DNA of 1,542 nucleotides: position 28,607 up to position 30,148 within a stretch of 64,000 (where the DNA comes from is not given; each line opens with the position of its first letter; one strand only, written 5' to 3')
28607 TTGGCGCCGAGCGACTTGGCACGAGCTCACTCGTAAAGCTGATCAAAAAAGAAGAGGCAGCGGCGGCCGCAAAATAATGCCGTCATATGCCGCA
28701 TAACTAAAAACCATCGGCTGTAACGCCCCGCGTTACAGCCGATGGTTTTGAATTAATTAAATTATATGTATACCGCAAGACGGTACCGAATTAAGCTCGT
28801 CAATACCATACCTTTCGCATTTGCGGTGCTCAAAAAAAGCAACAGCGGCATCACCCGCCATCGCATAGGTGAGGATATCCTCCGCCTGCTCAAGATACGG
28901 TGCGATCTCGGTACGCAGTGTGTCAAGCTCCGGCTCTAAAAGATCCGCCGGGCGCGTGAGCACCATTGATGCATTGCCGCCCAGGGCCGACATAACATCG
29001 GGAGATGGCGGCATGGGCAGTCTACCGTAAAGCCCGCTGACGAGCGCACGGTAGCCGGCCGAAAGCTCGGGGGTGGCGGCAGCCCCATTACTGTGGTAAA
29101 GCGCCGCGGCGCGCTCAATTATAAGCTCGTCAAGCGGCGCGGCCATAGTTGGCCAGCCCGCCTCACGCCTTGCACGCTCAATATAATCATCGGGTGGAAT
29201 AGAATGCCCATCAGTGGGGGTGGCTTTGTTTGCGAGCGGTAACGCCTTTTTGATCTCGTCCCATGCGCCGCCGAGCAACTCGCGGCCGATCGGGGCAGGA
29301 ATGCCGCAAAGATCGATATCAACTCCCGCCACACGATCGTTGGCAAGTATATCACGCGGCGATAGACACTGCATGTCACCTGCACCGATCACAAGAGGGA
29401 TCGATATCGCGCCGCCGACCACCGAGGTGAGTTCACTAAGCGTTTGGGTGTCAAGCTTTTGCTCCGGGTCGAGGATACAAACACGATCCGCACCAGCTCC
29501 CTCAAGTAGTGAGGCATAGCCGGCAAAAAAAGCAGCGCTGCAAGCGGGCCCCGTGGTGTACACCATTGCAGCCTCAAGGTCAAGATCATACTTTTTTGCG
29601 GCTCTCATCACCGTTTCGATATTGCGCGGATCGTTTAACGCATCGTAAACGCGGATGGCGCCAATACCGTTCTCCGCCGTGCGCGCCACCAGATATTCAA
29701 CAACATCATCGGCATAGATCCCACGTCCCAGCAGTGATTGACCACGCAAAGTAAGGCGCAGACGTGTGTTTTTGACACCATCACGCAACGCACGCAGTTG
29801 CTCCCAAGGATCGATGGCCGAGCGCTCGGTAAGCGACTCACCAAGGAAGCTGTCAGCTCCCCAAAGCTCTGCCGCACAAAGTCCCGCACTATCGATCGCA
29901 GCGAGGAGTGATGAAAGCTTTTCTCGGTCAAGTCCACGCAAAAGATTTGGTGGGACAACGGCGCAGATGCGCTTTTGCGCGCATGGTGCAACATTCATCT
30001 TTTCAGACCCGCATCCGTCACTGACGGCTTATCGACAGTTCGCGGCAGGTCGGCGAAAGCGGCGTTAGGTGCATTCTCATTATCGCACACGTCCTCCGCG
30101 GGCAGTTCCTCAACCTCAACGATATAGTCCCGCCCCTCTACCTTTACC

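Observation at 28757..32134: Translationally coupled carboxylase-like operon with no biotin domain and no pump subunit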

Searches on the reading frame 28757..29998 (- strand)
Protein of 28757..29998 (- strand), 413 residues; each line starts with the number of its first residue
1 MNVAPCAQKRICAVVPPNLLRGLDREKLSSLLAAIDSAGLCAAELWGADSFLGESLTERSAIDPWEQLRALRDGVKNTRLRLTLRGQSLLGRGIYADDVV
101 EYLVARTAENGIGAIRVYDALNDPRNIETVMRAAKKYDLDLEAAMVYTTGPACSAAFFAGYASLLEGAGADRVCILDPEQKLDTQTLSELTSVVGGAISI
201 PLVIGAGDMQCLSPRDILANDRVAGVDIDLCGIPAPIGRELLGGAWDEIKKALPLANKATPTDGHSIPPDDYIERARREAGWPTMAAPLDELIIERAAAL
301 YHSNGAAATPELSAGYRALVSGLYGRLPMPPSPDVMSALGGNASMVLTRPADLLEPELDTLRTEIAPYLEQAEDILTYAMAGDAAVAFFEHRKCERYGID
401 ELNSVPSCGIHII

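Call 3: search_protein_families(library=pfam, proteins=[window:28757-29998:-], max_evalue=1)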
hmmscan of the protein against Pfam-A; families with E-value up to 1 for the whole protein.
window:28757-29998:- (413 aa): 1 family
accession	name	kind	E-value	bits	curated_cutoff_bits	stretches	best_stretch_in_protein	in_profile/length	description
PF02436.23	PYC_OADA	-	2.4e-09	37.7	27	1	311-396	79-166/201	Conserved carboxylase domain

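Call 4: search_protein_families(library=ncbifam, proteins=[window:28757-29998:-], max_evalue=1)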
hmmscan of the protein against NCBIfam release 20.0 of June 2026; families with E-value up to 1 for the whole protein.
window:28757-29998:- (413 aa): 10 families
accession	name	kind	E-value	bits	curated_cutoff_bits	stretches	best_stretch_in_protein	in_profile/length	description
NF008985.0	PRK12331.1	equivalog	1e-59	202.5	718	2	26-228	26-225/465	oxaloacetate decarboxylase subunit alpha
NF006761.0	PRK09282.1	domain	4.1e-56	190.7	402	2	28-227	28-224/591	pyruvate carboxylase subunit B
TIGR01108.1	oadA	equivalog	9.6e-50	169.6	756.5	2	30-203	25-196/582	sodium-extruding oxaloacetate decarboxylase subunit alpha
NF010644.0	PRK14041.1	equivalog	3.9e-49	167.5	734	2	26-219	25-216/467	pyruvate carboxylase subunit B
NF009231.0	PRK12581.1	equivalog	2.8e-48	164.6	954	2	26-222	35-229/468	oxaloacetate decarboxylase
NF008984.0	PRK12330.1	equivalog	1.2e-41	143.2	827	2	30-185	32-185/500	methylmalonyl-CoA carboxytransferase subunit 5S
NF010643.0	PRK14040.1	subfamily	7.7e-38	130.3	892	2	31-210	34-211/595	oxaloacetate decarboxylase subunit alpha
NF010645.0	PRK14042.1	equivalog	6.1e-34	117.7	1182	2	27-202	27-200/596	pyruvate carboxylase subunit B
TIGR01235.1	pyruv_carbox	equivalog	1.1e-18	66.2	1114.45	1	21-228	551-760/1143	pyruvate carboxylase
NF009554.0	PRK12999.1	equivalog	3e-17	61.8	965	1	38-218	570-754/1147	pyruvate carboxylase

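Call 6: find_homologous_proteins(query=window:28757-29998:-, max_evalue=0.00001)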
Query window:28757-29998:- (413 aa): 466 proteins with E <= 0.00001 among 8000 candidates; the best 120 are listed.
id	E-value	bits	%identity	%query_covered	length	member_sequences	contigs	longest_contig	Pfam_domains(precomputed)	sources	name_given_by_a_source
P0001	4.1e-266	900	98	100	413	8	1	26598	PF02436.24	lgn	-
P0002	4.2e-224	762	85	100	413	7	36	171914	PF02436.24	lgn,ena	-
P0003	5.2e-166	571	65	100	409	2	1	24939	PF02436.24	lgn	-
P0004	4.0e-160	551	64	100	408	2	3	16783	PF02436.24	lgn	-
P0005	3.0e-97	344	45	98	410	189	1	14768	PF02436.24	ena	-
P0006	8.4e-85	303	43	98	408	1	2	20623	PF02436.24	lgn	-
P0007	1.2e-84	303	43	98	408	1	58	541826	PF02436.24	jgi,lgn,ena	-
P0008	1.7e-84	302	43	98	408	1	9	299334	PF02436.24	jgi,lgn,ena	-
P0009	1.9e-84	302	43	98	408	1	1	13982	PF02436.24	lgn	-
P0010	2.5e-84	302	43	98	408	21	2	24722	PF02436.24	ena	-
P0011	2.9e-84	301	43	98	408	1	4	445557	PF02436.24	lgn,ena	-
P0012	3.0e-84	301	43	98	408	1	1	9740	PF02436.24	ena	-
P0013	3.6e-84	301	43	98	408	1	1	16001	PF02436.24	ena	-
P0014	3.7e-84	301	43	98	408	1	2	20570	PF02436.24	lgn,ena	-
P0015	3.8e-84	301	43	98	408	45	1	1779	PF02436.24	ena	-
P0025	1.1e-78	283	41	98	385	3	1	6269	PF02436.24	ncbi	-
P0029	5.7e-60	221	32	94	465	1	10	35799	PF00682.26,PF02436.24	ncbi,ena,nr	ncbi:MAG: oxaloacetate decarboxylase subunit alpha [Clostridia bacterium]|nr:oxaloacetate decarboxyl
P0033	5.5e-59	218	36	95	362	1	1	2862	PF02436.24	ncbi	-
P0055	2.8e-53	199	34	92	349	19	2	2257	PF02436.24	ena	-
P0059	2.9e-53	199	42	42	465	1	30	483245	PF00682.26,PF02436.24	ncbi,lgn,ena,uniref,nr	ncbi:oxaloacetate decarboxylase subunit alpha [Sporanaerobacter acetigenes]|uniref:Oxaloacetate deca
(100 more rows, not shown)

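Call 9: find_encoding_contigs(protein=P0007, flank=8000, max_places=3)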
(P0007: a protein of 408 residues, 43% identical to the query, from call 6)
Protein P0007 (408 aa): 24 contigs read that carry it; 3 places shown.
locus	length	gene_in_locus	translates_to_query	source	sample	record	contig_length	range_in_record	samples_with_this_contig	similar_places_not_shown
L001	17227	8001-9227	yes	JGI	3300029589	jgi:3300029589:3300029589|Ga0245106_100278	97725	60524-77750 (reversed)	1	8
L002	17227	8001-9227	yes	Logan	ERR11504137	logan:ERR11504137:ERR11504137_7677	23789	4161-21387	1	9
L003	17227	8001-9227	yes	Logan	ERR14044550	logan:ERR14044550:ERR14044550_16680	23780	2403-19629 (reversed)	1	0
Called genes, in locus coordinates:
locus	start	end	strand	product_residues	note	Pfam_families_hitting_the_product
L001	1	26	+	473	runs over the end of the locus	PF13472:Lipase_GDSL_2, PF16255:Lipase_GDSL_lke (weak)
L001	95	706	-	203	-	PF00702:Hydrolase, PF13419:HAD_2, PF13242:Hydrolase_like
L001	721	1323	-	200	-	-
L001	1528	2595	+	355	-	PF02899:Phage_int_SAM_1 (faint), PF00589:Phage_integrase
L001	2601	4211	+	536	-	PF00488:MutS_V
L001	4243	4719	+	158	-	PF13412:HTH_24 (faint), PF01037:AsnC_trans_reg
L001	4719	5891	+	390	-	PF00155:Aminotran_1_2, PF01041:DegT_DnrJ_EryC1, PF00266:Aminotran_5 (weak), PF01053:Cys_Met_Meta_PP (weak)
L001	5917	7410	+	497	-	PF01039:Carboxyl_trans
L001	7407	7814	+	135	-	-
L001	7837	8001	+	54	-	-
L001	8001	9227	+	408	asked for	PF02436:PYC_OADA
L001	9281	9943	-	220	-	PF01791:DeoC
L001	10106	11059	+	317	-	PF02811:PHP (weak)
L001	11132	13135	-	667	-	PF08486:SpoIID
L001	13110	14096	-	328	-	PF23991:DUF7310 (faint), PF04513:Baculo_PEP_C (weak), PF10498:IFT57 (faint), PF07889:DUF1664 (weak)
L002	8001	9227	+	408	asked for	PF02436:PYC_OADA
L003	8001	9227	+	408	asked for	PF02436:PYC_OADA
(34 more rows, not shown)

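Call 10: find_encoding_contigs(protein=P0005, flank=8000, max_places=2)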
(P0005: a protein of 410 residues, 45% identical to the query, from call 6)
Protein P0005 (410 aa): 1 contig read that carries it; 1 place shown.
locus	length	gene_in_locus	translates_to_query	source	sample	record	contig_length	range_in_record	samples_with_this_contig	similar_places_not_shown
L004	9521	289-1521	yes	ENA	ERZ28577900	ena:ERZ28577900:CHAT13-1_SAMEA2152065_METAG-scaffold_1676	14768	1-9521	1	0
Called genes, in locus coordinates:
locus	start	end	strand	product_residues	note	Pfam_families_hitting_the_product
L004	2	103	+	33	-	?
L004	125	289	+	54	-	-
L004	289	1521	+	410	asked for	PF02436:PYC_OADA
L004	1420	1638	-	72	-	-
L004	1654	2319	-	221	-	PF01791:DeoC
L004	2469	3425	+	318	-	PF02811:PHP (weak)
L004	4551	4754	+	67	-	-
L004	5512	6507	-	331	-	PF23991:DUF7310 (faint), PF07889:DUF1664 (faint), PF04513:Baculo_PEP_C (faint)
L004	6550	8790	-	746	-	PF00521:DNA_topoisoIV, PF03989:DNA_gyraseA_C (faint)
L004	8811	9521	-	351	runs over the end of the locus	PF01300:Sua5_yciO_yrdC, PF03481:Sua5_C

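Call 11: find_encoding_contigs(protein=P0033, flank=8000, max_places=2)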
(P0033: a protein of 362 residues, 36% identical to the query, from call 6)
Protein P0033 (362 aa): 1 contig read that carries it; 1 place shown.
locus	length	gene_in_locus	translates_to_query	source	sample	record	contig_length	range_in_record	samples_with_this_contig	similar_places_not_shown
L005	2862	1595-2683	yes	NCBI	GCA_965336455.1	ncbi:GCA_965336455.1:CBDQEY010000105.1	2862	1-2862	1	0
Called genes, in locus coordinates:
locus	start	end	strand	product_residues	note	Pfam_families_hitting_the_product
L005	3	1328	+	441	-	?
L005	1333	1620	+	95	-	-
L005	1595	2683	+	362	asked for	PF02436:PYC_OADA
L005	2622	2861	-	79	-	?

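Call 12: find_encoding_contigs(protein=P0025, flank=8000, max_places=2)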
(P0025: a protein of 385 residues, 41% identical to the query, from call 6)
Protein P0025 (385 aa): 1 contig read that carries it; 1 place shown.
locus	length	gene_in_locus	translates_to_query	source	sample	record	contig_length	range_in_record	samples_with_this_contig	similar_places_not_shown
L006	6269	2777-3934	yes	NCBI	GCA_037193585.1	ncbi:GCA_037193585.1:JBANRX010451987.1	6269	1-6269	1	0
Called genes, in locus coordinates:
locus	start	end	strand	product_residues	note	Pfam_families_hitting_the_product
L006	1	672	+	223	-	?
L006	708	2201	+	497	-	PF01039:Carboxyl_trans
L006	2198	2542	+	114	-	-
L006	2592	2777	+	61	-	-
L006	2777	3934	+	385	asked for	PF02436:PYC_OADA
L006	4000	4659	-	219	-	PF01791:DeoC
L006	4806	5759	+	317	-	PF02811:PHP (weak)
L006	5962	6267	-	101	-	?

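Call 13: find_encoding_contigs(protein=P0055, flank=8000, max_places=2)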
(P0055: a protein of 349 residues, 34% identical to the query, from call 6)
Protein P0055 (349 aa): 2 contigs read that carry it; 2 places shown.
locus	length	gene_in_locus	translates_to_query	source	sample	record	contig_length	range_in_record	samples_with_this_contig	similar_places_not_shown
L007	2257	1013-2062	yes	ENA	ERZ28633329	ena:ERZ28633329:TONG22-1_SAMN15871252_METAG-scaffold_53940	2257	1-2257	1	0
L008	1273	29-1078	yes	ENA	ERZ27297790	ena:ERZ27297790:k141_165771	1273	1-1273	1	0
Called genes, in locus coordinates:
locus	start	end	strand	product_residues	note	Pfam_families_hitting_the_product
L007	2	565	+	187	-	?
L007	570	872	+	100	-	-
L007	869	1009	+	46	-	-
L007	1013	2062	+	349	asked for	PF02436:PYC_OADA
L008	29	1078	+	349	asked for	PF02436:PYC_OADA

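Call 14: find_encoding_contigs(protein=P0029, flank=8000, max_places=3)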
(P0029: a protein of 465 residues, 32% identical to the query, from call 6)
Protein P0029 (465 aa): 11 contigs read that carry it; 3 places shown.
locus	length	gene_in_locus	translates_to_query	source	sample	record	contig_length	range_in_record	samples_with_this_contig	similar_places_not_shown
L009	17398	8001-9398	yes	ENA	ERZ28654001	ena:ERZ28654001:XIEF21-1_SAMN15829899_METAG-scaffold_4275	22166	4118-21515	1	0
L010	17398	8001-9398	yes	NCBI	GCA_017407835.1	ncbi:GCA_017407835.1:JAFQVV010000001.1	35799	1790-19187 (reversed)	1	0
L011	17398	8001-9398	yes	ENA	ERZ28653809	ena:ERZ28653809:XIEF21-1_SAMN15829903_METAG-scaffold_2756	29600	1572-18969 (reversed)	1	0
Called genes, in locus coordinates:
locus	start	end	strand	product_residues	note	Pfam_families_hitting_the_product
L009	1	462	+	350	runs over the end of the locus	PF01381:HTH_3, PF12844:HTH_19, PF13560:HTH_31 (faint)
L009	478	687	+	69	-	PF01381:HTH_3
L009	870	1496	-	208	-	PF13189:Cytidylate_kin2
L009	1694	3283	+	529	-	PF01943:Polysacc_synt, PF01554:MatE (weak)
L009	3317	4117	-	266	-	PF04909:Amidohydro_2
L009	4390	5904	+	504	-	PF01039:Carboxyl_trans, PF03255:ACCA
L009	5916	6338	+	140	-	PF04277:OAD_gamma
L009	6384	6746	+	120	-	PF00364:Biotin_lipoyl, PF25917:BSH_RND, PF25973:BSH_CzcB (faint)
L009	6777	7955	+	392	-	PF03977:OAD_beta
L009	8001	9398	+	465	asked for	PF00682:HMGL-like, PF02436:PYC_OADA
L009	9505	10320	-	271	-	PF01381:HTH_3, PF12844:HTH_19 (weak), PF03848:TehB, PF13489:Methyltransf_23, PF13847:Methyltransf_31, PF08241:Methyltransf_11, PF08242:Methyltransf_12, PF13649:Methyltransf_25, +5 more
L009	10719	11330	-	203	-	PF00160:Pro_isomerase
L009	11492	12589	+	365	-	PF01594:AI-2E_transport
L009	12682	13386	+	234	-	PF03006:HlyIII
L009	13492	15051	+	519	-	PF04542:Sigma70_r2, PF08281:Sigma70_r4_2 (weak)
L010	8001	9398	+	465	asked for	PF00682:HMGL-like, PF02436:PYC_OADA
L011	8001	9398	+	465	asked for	PF00682:HMGL-like, PF02436:PYC_OADA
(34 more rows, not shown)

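Call 15: find_encoding_contigs(protein=P0059, flank=8000, max_places=2)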
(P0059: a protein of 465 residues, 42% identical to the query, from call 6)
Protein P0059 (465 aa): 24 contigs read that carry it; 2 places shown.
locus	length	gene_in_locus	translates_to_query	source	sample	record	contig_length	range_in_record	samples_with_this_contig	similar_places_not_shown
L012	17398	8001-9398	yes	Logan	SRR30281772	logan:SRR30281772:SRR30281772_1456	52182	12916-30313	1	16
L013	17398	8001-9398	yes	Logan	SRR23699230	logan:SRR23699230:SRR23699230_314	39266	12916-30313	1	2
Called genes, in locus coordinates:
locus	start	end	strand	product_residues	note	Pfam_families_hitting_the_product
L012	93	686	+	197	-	PF02163:Peptidase_M50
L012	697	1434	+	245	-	PF02616:SMC_ScpA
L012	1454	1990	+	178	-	PF04079:SMC_ScpB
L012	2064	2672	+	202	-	PF11167:DUF2953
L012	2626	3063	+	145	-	PF09579:Spore_YtfJ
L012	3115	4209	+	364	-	PF00768:Peptidase_S11, PF13354:Beta-lactamase2 (weak), PF07943:PBP5_C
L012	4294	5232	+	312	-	-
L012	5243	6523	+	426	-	PF00890:FAD_binding_2 (weak), PF01134:GIDA, PF01266:DAO (weak), PF03486:HI0933_like (faint), PF07992:Pyr_redox_2 (weak), PF12831:FAD_oxidored, PF01134:GIDA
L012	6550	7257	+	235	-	PF01479:S4, PF00849:PseudoU_synth_2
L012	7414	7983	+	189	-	PF01795:Methyltransf_5 (faint), PF01209:Ubie_methyltran (weak), PF13847:Methyltransf_31, PF13649:Methyltransf_25 (weak), PF06962:rRNA_methylase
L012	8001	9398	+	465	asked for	PF00682:HMGL-like, PF02436:PYC_OADA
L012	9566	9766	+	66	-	PF13183:Fer4_8 (faint), PF13484:Fer4_16 (faint), PF14697:Fer4_21 (faint), PF00037:Fer4 (weak), PF13237:Fer4_10, PF12838:Fer4_7, PF13187:Fer4_9, PF00037:Fer4 (weak), +5 more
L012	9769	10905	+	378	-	PF01855:POR_N, PF02780:Transketolase_C, PF17147:PFOR_II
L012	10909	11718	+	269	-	PF02775:TPP_enzyme_C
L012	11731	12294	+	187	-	PF01558:POR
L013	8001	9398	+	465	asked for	PF00682:HMGL-like, PF02436:PYC_OADA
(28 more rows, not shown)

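Call 24: find_related_loci(query=A2, collection=genome_contigs, flank=10000)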
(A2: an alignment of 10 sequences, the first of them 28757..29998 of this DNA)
Query A2 (413 aa) in genome_contigs; peptide patterns used: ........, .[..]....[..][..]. (x = any residue, [..] = any of these).
98 stretches matched a pattern; 20 encode a relative of the query (tblastn E <= 1e-3); 20 distinct loci.
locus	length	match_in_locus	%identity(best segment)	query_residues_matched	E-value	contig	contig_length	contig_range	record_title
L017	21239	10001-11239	85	1-413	0e+0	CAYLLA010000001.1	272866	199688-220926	MAG TPA_asm: uncultured Ruminococcus sp. isolate SRP313737_co1_357 genome assembly, contig: NODE_18_length_272866_cov_15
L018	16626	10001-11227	64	1-413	7e-170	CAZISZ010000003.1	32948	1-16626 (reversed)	MAG TPA_asm: uncultured Ruminococcus sp. isolate SRP225648_co1_540 genome assembly, contig: NODE_2701_length_32948_cov_4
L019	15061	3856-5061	45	10-413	3e-104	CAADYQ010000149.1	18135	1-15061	MAG TPA_asm: Clostridia bacterium, isolate HGM12681, WGS project CAADYQ010000000 data, contig: ERS396355_37_k85_208504,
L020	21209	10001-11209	44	10-413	3e-95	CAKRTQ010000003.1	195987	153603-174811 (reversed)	MAG: uncultured Eubacteriales bacterium isolate REFINED_METABAT215_TOP10_CONTIGS_1500_ASSEMBLY_K77_MERGED__Hadza_MoBio_h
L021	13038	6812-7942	42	29-413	2e-81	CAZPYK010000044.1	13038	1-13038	MAG TPA_asm: uncultured Ruminococcus sp. isolate SRP225648_co1_490 genome assembly, contig: NODE_12109_length_13038_cov_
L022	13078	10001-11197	43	11-413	2e-79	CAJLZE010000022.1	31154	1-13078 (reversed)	MAG TPA_asm: uncultured Anaerotruncus sp. isolate ERR414264-bin.20 genome assembly, contig: NODE_790_length_31154_cov_6.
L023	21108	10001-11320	34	26-413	1e-69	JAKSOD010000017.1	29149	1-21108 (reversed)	MAG: Clostridia bacterium isolate Horse_feces168 MAG168_17, whole genome shotgun sequence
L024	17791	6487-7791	36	31-413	3e-69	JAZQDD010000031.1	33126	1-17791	MAG: Eubacteriales bacterium isolate T1900044637_TS20190103.MAGScoT_cleanbin_000014 SGB_1178_k141_2232715, whole genome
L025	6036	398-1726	35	23-413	5e-69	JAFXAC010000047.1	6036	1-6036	MAG: Clostridia bacterium isolate RGIG6228 Sheep_Rectum-2__c413168, whole genome shotgun sequence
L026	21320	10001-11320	35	26-413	6e-68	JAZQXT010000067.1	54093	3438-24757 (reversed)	MAG: Eubacteriales bacterium isolate T1900045161_TC20190155.MAGScoT_cleanbin_000054 SGB_5072_k141_731020, whole genome s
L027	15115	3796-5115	35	26-413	7e-68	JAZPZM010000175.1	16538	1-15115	MAG: Eubacteriales bacterium isolate T1900044645_TS20190111.MAGScoT_cleanbin_000017 SGB_1340_k141_1189919, whole genome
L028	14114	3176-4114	36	62-413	1e-67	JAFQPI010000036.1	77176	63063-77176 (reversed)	MAG: Clostridia bacterium isolate RGIG2028 Goat_Colon-1__c470448, whole genome shotgun sequence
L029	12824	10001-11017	38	32-413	3e-63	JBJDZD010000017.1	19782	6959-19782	MAG: Eubacteriales bacterium isolate LOHA14_bin.037 NODE_1280_length_19782_cov_6.459016, whole genome shotgun sequence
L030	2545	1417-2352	36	63-413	8e-62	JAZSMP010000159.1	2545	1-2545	MAG: Eubacteriales bacterium isolate T1900044553_TS20190019.MAGScoT_cleanbin_000031 SGB_266_k141_2029161, whole genome s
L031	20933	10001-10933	37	63-413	1e-60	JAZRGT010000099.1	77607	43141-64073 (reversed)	MAG: Eubacteriales bacterium isolate T1900045487_YK20190181.MAGScoT_cleanbin_000034 SGB_7356_k141_713148, whole genome s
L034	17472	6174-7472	31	31-411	6e-56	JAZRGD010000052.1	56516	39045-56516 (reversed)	MAG: Eubacteriales bacterium isolate T1900045493_YK20190187.MAGScoT_cleanbin_000007 SGB_7392_k141_2346730, whole genome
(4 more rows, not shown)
